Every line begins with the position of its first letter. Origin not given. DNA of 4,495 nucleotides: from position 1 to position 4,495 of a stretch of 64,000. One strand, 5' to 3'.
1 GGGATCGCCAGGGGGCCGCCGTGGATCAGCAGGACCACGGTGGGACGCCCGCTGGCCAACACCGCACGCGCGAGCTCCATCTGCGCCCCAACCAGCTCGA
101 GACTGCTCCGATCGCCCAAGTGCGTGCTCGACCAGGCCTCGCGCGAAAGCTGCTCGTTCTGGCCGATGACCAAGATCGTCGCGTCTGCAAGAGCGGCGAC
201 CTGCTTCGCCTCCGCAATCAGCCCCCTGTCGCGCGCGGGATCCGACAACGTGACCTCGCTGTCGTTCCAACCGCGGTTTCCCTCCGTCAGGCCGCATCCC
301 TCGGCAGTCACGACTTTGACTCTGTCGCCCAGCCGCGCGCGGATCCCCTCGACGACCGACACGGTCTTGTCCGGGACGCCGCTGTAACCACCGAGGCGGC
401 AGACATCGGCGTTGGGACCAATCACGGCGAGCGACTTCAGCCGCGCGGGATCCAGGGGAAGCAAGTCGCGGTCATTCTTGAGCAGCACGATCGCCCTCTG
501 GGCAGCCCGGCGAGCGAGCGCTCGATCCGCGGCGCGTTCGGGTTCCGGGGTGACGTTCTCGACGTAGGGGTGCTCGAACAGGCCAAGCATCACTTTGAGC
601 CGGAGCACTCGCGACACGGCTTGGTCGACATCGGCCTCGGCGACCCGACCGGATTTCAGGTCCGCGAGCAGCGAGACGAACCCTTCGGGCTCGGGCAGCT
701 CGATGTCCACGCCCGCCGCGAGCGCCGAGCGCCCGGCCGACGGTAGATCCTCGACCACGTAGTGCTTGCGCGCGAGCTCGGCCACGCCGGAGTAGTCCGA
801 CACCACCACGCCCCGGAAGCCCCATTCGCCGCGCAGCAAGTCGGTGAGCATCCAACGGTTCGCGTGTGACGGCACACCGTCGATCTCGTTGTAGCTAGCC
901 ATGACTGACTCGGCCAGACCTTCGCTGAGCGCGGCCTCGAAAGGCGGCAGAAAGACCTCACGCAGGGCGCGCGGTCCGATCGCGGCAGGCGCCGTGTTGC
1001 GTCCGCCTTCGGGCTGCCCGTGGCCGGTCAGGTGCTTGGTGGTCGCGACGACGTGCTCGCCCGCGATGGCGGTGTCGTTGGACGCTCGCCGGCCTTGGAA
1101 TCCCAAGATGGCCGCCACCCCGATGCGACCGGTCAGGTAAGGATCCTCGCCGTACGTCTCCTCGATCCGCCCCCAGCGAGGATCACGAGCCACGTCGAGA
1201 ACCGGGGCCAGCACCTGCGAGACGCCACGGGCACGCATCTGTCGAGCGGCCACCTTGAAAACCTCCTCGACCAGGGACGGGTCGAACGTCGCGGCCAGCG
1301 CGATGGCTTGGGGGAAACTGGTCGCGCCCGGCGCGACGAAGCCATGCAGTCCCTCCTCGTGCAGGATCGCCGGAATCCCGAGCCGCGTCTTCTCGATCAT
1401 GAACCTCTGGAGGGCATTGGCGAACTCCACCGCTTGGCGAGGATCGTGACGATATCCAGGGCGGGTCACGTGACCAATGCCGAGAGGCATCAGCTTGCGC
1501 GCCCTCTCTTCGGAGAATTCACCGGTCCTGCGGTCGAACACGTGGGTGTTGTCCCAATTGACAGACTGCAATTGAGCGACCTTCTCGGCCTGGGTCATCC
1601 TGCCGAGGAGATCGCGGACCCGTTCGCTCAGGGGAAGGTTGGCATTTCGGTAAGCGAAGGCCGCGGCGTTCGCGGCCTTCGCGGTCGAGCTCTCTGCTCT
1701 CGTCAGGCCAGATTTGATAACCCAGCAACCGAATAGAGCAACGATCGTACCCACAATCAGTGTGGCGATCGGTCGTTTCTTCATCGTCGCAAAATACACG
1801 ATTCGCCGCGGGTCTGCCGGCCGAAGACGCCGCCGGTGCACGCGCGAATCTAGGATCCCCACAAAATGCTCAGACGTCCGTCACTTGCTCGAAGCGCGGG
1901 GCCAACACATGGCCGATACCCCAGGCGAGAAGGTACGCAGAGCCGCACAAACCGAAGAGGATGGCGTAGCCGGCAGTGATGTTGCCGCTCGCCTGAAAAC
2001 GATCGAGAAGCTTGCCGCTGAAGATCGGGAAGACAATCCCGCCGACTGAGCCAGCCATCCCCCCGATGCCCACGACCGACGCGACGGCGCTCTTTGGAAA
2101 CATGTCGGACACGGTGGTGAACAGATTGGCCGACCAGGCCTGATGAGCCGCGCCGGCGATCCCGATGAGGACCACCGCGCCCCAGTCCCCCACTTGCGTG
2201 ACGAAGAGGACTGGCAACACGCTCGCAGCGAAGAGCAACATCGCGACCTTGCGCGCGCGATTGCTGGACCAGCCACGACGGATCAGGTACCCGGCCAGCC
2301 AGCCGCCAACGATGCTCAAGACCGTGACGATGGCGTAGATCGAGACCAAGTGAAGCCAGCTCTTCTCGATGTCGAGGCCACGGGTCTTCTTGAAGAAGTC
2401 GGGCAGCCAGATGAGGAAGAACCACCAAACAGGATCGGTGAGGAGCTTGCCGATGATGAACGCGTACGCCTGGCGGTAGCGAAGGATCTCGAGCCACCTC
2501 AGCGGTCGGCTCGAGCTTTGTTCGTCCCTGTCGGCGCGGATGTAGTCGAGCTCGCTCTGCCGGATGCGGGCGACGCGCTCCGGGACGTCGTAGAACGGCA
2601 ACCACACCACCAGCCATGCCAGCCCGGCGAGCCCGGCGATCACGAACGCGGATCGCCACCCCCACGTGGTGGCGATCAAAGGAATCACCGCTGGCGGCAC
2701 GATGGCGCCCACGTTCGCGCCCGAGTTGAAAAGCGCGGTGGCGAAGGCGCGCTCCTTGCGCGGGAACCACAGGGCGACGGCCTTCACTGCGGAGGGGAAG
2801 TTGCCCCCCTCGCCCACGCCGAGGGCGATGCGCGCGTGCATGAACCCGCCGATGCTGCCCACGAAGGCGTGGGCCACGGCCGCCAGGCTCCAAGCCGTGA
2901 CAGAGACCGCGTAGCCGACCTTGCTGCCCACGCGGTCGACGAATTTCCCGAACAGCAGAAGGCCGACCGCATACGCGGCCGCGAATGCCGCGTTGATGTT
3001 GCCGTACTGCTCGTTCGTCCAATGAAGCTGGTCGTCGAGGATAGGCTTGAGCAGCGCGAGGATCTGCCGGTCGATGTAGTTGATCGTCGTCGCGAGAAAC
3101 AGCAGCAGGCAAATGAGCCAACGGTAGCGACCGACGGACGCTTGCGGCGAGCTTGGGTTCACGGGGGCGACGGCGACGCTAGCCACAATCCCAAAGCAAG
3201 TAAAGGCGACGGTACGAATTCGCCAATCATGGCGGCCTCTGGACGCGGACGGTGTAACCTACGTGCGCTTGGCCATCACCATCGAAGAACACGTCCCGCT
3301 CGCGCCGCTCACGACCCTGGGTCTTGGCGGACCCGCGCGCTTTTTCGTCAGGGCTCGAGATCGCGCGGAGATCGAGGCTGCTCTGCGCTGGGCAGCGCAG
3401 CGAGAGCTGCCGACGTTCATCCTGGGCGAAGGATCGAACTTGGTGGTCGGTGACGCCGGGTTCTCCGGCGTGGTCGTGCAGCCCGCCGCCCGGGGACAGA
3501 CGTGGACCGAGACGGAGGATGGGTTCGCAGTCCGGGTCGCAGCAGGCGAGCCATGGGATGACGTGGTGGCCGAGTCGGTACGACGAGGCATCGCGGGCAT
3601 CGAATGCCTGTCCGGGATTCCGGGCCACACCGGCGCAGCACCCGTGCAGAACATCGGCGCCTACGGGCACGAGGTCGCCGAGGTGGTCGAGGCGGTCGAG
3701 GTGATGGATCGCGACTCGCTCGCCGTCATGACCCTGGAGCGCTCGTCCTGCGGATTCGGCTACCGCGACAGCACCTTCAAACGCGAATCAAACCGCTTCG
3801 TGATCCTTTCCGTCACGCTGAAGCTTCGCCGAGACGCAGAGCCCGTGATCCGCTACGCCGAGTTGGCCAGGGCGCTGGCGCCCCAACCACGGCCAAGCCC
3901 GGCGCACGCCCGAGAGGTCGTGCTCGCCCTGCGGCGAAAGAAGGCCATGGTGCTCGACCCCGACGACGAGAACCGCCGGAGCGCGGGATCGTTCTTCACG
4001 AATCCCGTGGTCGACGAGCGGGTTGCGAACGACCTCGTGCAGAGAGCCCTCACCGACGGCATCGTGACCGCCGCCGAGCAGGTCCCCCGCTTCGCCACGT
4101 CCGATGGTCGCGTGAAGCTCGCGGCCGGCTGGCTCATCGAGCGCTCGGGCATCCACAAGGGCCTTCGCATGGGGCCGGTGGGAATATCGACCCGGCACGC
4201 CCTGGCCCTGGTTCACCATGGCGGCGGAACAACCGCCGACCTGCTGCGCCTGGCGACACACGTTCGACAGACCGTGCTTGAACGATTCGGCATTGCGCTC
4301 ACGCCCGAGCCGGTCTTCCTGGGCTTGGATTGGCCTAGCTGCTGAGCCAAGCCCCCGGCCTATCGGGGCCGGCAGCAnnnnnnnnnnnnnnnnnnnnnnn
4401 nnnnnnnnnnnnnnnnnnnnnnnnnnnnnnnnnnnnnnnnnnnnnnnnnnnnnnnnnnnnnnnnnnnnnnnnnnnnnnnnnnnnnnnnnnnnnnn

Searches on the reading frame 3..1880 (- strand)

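Call 62: search_protein_families(library=pfam, proteins=[window:3-1880:-], max_evalue=0.00001)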
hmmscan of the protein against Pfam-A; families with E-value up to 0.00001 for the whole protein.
window:3-1880:- (626 aa): 2 families
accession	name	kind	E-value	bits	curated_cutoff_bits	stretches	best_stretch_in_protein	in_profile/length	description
PF00933.27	Glyco_hydro_3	-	2e-74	251.3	27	1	98-428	3-316/316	Glycosyl hydrolase family 3 N terminal domain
PF01915.27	Glyco_hydro_3_C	-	1.9e-27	97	31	1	464-626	1-126/200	Glycosyl hydrolase family 3 C-terminal domain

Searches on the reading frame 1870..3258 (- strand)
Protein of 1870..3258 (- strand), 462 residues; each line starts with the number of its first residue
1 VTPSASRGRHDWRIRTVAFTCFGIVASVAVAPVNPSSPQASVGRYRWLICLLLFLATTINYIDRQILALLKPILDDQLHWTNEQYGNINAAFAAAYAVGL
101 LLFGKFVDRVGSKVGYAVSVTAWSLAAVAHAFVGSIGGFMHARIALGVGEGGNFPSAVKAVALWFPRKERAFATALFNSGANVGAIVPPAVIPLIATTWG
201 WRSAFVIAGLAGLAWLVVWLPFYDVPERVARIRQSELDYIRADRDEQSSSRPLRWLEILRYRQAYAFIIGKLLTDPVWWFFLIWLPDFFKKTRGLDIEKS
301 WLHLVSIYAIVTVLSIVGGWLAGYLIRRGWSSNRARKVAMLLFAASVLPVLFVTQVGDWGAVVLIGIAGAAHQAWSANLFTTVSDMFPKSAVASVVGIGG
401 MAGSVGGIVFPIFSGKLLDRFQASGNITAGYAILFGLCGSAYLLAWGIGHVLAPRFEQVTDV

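Call 62: search_protein_families(library=pfam, proteins=[window:1870-3258:-], max_evalue=0.00001)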
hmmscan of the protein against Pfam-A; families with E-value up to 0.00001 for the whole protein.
window:1870-3258:- (462 aa): 1 family
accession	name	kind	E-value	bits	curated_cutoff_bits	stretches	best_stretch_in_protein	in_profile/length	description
PF07690.21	MFS_1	-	3.7e-58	197.6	33.4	1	53-411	1-347/347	Major Facilitator Superfamily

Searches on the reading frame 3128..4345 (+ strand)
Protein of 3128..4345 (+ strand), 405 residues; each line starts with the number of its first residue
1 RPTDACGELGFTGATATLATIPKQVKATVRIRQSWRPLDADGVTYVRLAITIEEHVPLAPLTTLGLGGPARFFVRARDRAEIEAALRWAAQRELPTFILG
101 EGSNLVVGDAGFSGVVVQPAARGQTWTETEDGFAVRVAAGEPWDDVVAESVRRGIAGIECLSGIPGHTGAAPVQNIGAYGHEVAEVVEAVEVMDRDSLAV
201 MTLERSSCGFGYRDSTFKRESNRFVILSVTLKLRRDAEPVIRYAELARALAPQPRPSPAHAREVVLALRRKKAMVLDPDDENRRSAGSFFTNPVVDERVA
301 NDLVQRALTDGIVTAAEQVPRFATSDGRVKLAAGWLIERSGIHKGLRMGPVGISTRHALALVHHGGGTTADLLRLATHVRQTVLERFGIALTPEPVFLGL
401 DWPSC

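Call 62: search_protein_families(library=pfam, proteins=[window:3128-4345:+], max_evalue=0.00001)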
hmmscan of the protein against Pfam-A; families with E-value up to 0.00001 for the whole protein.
window:3128-4345:+ (405 aa): 2 families
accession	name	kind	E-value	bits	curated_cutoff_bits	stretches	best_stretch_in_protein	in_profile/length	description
PF02873.21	MurB_C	-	3.1e-24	85.5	27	1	262-397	3-98/99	UDP-N-acetylenolpyruvoylglucosamine reductase, C-terminal domain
PF01565.28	FAD_binding_4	-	1.3e-21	77.2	26.4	1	72-196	3-132/139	FAD binding domain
